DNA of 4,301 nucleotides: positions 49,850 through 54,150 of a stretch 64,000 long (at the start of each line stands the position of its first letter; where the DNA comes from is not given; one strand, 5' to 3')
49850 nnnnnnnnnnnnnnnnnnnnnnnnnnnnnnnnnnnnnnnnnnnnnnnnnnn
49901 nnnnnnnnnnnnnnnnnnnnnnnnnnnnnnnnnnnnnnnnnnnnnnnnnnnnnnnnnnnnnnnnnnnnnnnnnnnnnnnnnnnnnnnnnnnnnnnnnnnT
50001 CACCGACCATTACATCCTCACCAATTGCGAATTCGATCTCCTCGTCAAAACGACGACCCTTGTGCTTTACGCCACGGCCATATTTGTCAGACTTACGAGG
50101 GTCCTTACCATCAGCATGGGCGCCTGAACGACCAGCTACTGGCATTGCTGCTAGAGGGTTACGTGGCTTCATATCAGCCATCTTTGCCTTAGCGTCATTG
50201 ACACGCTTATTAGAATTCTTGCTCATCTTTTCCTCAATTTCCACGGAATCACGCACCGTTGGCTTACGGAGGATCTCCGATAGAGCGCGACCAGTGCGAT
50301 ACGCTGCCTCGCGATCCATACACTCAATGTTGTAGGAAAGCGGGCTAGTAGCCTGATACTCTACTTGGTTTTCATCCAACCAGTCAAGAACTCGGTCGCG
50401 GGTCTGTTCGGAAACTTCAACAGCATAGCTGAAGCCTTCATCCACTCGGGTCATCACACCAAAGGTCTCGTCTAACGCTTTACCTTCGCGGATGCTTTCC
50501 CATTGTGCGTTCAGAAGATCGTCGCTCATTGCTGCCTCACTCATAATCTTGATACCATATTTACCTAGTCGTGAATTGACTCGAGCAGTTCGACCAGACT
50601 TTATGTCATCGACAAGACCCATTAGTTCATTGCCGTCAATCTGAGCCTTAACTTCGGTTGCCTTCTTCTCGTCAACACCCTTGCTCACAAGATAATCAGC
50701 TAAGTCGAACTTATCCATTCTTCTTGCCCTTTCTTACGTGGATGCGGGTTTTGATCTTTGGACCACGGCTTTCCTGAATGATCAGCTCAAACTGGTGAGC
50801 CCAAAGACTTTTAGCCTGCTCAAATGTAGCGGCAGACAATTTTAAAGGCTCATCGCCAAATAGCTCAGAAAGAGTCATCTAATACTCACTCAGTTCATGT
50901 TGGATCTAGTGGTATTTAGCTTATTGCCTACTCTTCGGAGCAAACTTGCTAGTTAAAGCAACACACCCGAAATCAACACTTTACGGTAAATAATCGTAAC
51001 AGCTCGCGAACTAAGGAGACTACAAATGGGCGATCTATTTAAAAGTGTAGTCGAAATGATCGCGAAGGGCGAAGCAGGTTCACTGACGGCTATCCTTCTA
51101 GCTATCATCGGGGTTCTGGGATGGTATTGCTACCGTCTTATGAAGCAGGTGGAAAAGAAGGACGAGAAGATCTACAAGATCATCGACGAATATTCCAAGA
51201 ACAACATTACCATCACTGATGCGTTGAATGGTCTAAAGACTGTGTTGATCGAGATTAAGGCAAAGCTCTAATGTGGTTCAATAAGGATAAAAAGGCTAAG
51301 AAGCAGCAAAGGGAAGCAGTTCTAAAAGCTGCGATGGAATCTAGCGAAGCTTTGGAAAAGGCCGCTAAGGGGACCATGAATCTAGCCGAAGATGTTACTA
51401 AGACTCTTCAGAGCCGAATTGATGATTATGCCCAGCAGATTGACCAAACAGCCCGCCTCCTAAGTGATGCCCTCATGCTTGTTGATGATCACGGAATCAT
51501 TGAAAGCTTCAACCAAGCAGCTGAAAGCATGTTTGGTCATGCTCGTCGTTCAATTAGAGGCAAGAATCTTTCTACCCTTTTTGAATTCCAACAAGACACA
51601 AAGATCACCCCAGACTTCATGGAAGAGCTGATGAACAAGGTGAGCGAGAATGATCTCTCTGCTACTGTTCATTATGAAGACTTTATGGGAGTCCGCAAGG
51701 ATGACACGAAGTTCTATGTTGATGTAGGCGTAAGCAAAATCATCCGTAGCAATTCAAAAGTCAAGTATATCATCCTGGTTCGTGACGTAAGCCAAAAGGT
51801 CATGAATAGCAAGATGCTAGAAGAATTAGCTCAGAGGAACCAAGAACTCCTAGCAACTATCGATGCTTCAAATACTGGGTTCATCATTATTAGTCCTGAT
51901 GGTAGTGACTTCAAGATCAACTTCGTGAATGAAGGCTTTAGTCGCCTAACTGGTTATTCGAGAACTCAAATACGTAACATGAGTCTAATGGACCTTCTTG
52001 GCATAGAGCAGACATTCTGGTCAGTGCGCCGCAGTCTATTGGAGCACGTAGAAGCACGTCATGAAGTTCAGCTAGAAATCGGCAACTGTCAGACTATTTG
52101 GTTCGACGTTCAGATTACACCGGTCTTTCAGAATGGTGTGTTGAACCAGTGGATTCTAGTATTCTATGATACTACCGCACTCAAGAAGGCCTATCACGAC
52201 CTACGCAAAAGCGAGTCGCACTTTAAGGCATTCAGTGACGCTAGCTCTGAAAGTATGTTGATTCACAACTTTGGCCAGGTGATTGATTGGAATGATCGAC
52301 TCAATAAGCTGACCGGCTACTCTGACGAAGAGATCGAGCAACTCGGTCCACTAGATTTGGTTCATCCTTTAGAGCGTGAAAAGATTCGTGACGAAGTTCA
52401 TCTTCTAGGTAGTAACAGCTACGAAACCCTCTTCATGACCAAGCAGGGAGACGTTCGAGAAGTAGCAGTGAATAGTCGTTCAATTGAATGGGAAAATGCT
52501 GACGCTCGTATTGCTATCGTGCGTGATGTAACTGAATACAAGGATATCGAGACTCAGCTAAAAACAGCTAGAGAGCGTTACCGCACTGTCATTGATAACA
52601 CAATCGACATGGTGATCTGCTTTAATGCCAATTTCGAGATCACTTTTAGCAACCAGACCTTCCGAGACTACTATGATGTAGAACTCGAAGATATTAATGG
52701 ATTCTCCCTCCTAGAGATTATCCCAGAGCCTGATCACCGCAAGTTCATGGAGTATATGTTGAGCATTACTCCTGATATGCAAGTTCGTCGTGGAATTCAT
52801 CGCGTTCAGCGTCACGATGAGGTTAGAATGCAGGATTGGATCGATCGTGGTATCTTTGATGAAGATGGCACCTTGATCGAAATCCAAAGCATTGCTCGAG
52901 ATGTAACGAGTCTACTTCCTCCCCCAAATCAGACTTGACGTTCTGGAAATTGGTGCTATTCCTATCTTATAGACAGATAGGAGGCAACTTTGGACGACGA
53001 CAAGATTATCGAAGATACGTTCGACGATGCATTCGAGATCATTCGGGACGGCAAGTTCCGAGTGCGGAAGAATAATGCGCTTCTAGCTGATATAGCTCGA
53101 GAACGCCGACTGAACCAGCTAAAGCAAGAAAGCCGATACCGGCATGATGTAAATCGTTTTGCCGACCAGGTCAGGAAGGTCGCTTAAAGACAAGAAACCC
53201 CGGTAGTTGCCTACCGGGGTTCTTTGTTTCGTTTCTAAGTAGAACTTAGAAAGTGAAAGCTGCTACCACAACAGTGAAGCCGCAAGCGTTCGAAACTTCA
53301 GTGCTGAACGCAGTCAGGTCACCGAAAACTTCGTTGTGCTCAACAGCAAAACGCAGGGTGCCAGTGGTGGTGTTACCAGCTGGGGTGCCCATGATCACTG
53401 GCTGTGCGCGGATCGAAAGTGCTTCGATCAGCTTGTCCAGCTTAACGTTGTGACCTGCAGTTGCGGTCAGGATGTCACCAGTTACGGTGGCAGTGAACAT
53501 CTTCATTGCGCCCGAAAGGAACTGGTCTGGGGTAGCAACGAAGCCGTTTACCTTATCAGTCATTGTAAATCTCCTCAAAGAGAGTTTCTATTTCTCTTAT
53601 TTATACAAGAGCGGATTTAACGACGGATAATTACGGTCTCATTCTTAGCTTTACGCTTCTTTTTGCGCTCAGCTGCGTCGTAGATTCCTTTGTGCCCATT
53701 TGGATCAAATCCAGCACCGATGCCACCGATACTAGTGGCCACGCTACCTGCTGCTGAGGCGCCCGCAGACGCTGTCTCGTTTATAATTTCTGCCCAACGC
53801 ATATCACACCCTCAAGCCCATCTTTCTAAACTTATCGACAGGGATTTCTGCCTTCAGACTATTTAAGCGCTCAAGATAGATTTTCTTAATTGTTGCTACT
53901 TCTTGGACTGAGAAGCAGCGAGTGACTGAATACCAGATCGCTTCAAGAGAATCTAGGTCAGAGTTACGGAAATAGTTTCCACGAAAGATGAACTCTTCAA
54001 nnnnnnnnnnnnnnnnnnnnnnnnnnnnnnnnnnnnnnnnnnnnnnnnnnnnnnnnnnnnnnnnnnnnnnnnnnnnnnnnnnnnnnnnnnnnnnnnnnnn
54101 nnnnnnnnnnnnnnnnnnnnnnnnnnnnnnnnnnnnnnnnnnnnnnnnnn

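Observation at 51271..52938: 555 aa protein made only of tandem PAS domains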

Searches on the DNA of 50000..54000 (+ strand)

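Call 8: search_dna_similar(query=window:50000-54000:+, collection=phages, mode=near, max_rows=20)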
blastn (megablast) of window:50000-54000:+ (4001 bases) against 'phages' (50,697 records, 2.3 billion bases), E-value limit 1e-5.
No match.
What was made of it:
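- Tried and rejected: Megablast of 50000-54000 against 50,697 phage records found nothing (call 8).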

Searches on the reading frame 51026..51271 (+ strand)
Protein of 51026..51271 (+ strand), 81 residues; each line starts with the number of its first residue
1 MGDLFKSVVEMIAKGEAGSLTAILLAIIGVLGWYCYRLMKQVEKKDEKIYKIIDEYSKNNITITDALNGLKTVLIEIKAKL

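Call 4: search_protein_families(library=ncbifam, proteins=[window:51026-51271:+], max_evalue=1)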
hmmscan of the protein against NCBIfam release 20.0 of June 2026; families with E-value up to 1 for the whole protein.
window:51026-51271:+ (81 aa): 4 families
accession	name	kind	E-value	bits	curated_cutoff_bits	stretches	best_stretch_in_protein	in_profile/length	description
NF007889.0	PRK10592.1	equivalog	0.024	14.2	476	1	7-47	232-272/281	putrescine ABC transporter permease PotI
NF005999.0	PRK08126.1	subfamily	0.05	12.4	571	1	20-55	249-284/432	hypothetical protein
NF049847.1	FtsL_COG5462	equivalog_domain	0.1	12.3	50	1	20-59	3-42/85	cell division protein FtsL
NF053548.1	violacein_VioC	equivalog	0.11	11.6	760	1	11-74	6-65/429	NADP-dependent violacein biosynthesis oxygenase VioC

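Call 5: search_protein_families(library=phrogs, proteins=[window:51026-51271:+], max_evalue=1)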
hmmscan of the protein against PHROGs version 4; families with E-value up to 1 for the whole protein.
window:51026-51271:+ (81 aa): 8 families
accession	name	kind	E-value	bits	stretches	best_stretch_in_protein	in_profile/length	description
phrog_1009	-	unknown function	0.0006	20.9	1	11-74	5-68/103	-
phrog_462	-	other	0.023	15.9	1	20-64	14-68/101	lipoprotein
phrog_18138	-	unknown function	0.033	15.6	1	22-56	13-42/95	-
phrog_28995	-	unknown function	0.036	15.3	1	9-65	28-84/110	-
phrog_24955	-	unknown function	0.048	14.4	1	6-72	10-73/134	-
phrog_18940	-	unknown function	0.051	14.8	1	19-80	16-84/102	-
phrog_18745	-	unknown function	0.051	14.6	1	6-59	59-112/145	-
phrog_27329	-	unknown function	0.16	13.1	1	23-52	12-41/56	-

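Call 6: search_protein_families(library=pfam, proteins=[window:51026-51271:+], max_evalue=1)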
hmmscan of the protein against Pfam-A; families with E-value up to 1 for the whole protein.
window:51026-51271:+ (81 aa): 3 families
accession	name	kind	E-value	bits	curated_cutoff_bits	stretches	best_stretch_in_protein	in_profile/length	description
PF23906.1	DUF7248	-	0.017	15.5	27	0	22-44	22-44/58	Family of unknown function (DUF7248)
PF09946.14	DUF2178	-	0.04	14.4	22.8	1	8-77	10-78/104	Predicted membrane protein (DUF2178)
PF21928.1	XLF_CC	-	0.065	13.6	27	1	38-62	27-51/53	XLF protein coiled-coil region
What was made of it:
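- On PAS-HTH receptor-transcription factors (VqmA type): No HTH family was found (calls 4, 6).
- On Holins (considered for the 81-aa partner): It matches no holin family in Pfam, PHROGs or NCBIfam (calls 4-6).
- The small protein matches no holin family (calls 5, 6).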

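Call 62: search_dna_similar(query=window:51026-51268:+, collection=phages, mode=protein, max_evalue=1, max_rows=30)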
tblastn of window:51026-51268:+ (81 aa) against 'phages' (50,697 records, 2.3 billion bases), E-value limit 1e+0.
Records with a match: 3; places in all: 3; records where one place covers at least 80% of the query: 3.
Best place of each record, by identity: <60% 3.
By first word of the organism name: Agrobacterium 2; Sinorhizobium 1.
By host as written in the record: Agrobacterium tumefaciens C58 2; Sinohrizobium meliloti NRRL L-50 1.
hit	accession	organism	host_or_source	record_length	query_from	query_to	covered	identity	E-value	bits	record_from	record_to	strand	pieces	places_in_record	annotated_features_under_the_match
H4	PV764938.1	Sinorhizobium phage Phosso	Sinohrizobium meliloti NRRL L-50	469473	1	81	100%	50.6%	3e-7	51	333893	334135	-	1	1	hypothetical protein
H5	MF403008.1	Agrobacterium phage Atu_ph07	Agrobacterium tumefaciens C58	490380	1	81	100%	34.6%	5e-3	39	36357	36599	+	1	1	hypothetical protein | multi-sensor signal transduction histidine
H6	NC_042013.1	Agrobacterium phage Atu_ph07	Agrobacterium tumefaciens C58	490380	1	81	100%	34.6%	5e-3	39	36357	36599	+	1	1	hypothetical protein | multi-sensor signal transduction histidine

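Call 66: search_protein_representatives(protein=window:51026-51268:+)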
Query: 81 residues. Proteins with E-value up to 0.001 (for the whole library): 67; up to 1e-10: 8; up to 1e-30: 1. The best 67 are listed.
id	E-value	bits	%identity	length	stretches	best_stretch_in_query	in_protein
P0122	7.9e-39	146.7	86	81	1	1-81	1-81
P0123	2.9e-17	78.3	55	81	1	7-81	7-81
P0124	7.6e-15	70.6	41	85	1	1-80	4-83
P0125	5.8e-14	67.8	45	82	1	4-81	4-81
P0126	9.1e-12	60.9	47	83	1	4-81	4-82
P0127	1.8e-11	59.9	43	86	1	5-81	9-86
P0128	2.5e-11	59.5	43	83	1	1-81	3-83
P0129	6.1e-11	58.2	42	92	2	43-81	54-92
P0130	3.6e-10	55.8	40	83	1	4-81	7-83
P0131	4.4e-10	55.5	53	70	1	14-81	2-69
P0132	8.0e-10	54.7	40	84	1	4-81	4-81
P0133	1.7e-09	53.7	41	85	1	3-81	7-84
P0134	2.7e-09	53.0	59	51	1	33-81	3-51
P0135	3.7e-09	52.6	45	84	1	6-81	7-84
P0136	5.1e-09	52.1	40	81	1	1-81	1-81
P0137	1.0e-08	51.2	35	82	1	3-81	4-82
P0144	1.2e-07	47.8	35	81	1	1-81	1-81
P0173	1.0e-04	38.5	25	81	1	3-81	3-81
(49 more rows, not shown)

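Call 67: find_encoding_contigs(protein=P0144, flank=4000, max_places=2)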
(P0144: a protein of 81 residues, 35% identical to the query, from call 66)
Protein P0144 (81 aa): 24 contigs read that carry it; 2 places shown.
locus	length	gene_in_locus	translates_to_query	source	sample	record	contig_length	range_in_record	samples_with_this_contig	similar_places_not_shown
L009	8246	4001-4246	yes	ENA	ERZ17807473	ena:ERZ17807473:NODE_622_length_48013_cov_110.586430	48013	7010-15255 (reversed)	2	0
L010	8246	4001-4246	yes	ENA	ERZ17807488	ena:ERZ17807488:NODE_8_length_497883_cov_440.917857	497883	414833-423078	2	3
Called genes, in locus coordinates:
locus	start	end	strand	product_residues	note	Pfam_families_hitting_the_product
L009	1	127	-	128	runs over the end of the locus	-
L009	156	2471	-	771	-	-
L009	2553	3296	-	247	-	-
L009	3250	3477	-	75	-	-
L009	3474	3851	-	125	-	-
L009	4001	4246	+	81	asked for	-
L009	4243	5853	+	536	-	PF00989:PAS (faint), PF13188:PAS_8 (faint), PF08447:PAS_3 (faint), PF13426:PAS_9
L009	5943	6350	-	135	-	-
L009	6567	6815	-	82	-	-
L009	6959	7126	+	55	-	-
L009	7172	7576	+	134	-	-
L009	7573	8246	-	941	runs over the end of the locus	PF06414:Zeta_toxin, PF13671:AAA_33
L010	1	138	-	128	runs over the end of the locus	-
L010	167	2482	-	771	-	-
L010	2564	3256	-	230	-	-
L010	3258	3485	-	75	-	-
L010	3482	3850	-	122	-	-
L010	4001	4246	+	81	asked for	-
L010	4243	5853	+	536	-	PF00989:PAS (faint), PF13188:PAS_8 (faint), PF13426:PAS_9 (weak), PF08447:PAS_3 (faint), PF13426:PAS_9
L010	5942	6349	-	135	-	-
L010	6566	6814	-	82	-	-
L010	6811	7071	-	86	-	-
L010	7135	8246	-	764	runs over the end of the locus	PF06414:Zeta_toxin, PF13671:AAA_33, PF13207:AAA_17 (weak)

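Call 68: find_encoding_contigs(protein=P0124, flank=4000, max_places=2)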
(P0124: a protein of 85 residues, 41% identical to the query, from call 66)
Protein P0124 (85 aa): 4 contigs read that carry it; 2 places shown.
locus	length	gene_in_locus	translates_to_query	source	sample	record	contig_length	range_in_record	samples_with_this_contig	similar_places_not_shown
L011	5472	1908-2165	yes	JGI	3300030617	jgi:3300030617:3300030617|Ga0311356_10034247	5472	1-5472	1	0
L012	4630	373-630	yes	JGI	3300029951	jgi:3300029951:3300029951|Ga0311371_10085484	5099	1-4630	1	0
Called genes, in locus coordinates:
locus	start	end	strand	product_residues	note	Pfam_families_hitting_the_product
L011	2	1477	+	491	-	?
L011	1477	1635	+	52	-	-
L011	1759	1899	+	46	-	-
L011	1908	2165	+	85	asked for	-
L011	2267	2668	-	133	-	-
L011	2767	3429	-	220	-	PF21790:OGG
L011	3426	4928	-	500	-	-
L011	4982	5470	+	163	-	?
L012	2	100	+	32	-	?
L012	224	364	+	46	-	-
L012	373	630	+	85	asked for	-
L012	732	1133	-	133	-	-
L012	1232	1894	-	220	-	PF21790:OGG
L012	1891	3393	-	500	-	-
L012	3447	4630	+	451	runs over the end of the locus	-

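Call 69: find_encoding_contigs(protein=P0125, flank=4000, max_places=1)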
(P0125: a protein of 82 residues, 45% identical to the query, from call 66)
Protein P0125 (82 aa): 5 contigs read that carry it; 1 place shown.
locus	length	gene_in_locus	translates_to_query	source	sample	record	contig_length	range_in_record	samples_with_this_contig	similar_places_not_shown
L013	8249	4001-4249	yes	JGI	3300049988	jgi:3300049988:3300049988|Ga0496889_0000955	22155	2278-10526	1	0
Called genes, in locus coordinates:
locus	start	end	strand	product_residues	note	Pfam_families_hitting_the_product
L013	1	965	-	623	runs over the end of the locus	-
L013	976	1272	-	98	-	-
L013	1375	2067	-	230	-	-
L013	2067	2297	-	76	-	-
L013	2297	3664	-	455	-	-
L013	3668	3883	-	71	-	-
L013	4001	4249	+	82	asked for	-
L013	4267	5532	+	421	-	PF00989:PAS (weak), PF13188:PAS_8 (faint), PF13426:PAS_9 (weak), PF00989:PAS (weak), PF13426:PAS_9, PF08447:PAS_3, PF08448:PAS_4 (weak)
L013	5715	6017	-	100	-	-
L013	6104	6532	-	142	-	-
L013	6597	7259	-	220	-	-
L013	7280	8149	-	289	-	-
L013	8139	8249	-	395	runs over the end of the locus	-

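Call 70: find_encoding_contigs(protein=P0137, flank=4000, max_places=1)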
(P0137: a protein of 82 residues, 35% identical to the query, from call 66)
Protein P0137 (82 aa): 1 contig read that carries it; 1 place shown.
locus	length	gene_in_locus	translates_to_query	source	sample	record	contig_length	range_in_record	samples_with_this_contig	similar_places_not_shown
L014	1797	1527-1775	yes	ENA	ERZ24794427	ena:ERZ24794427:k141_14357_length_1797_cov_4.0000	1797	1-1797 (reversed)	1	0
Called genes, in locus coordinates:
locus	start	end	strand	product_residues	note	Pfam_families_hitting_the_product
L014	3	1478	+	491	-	?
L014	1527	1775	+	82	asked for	-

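Call 71: find_encoding_contigs(protein=P0173, flank=4000, max_places=1)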
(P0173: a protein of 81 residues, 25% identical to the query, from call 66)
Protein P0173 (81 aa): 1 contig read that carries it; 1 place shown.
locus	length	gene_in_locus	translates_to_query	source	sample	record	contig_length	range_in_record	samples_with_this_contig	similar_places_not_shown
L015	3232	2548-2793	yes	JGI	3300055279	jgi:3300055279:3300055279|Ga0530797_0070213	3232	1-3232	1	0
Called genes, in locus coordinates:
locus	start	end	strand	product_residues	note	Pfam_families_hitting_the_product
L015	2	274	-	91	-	?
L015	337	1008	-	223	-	-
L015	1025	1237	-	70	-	-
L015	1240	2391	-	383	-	-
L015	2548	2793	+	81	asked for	-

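Call 77: find_encoding_contigs(protein=P0136, flank=5000, max_places=1)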
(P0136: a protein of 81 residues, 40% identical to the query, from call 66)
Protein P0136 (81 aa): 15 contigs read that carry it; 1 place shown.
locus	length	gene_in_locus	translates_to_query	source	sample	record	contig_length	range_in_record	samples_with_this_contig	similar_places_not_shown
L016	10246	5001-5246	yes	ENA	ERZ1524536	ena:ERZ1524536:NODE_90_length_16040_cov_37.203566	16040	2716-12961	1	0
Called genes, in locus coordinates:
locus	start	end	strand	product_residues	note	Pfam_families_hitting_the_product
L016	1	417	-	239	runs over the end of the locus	-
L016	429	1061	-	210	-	-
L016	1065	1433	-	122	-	-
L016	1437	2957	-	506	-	-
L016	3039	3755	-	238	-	-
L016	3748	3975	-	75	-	-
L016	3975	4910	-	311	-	-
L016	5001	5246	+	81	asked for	-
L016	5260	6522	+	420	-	PF00989:PAS, PF08448:PAS_4 (faint), PF13188:PAS_8 (faint), PF13426:PAS_9, PF24820:Diguanyl_cycl_sensor (weak), PF08447:PAS_3 (faint), PF00989:PAS (weak), PF13426:PAS_9 (weak)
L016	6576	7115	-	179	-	-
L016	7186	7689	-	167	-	-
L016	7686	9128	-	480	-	-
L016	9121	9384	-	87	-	-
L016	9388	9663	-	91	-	-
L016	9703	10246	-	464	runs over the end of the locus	PF03796:DnaB_C, PF06745:ATPase (weak)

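Call 78: find_encoding_contigs(protein=P0130, flank=5000, max_places=1)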
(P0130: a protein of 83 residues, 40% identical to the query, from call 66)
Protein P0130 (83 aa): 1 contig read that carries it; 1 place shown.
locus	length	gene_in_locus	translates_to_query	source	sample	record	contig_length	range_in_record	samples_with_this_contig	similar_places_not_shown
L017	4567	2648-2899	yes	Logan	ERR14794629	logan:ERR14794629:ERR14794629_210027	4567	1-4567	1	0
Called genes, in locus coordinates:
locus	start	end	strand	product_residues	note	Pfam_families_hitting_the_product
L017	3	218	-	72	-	?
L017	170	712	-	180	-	-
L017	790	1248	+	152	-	PF00383:dCMP_cyt_deam_1, PF14437:MafB19-deam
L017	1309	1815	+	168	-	-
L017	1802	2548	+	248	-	-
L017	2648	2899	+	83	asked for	-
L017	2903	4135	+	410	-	PF00989:PAS (weak), PF13188:PAS_8 (faint), PF24820:Diguanyl_cycl_sensor (faint), PF13426:PAS_9, PF08448:PAS_4 (weak)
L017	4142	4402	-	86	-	-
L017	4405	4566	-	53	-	?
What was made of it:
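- L017 keeps the pair although its flanking genes differ (call 78).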

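Call 83: search_protein_families(library=padloc, proteins=[window:51026-51271:+], max_evalue=0.01)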
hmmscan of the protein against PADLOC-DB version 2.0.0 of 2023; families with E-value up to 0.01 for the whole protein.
window:51026-51271:+ (81 aa): 1 family
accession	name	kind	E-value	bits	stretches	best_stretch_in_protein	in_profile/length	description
PDLC02330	AbiEii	-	0.006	14.3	1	43-79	55-91/219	AbiEii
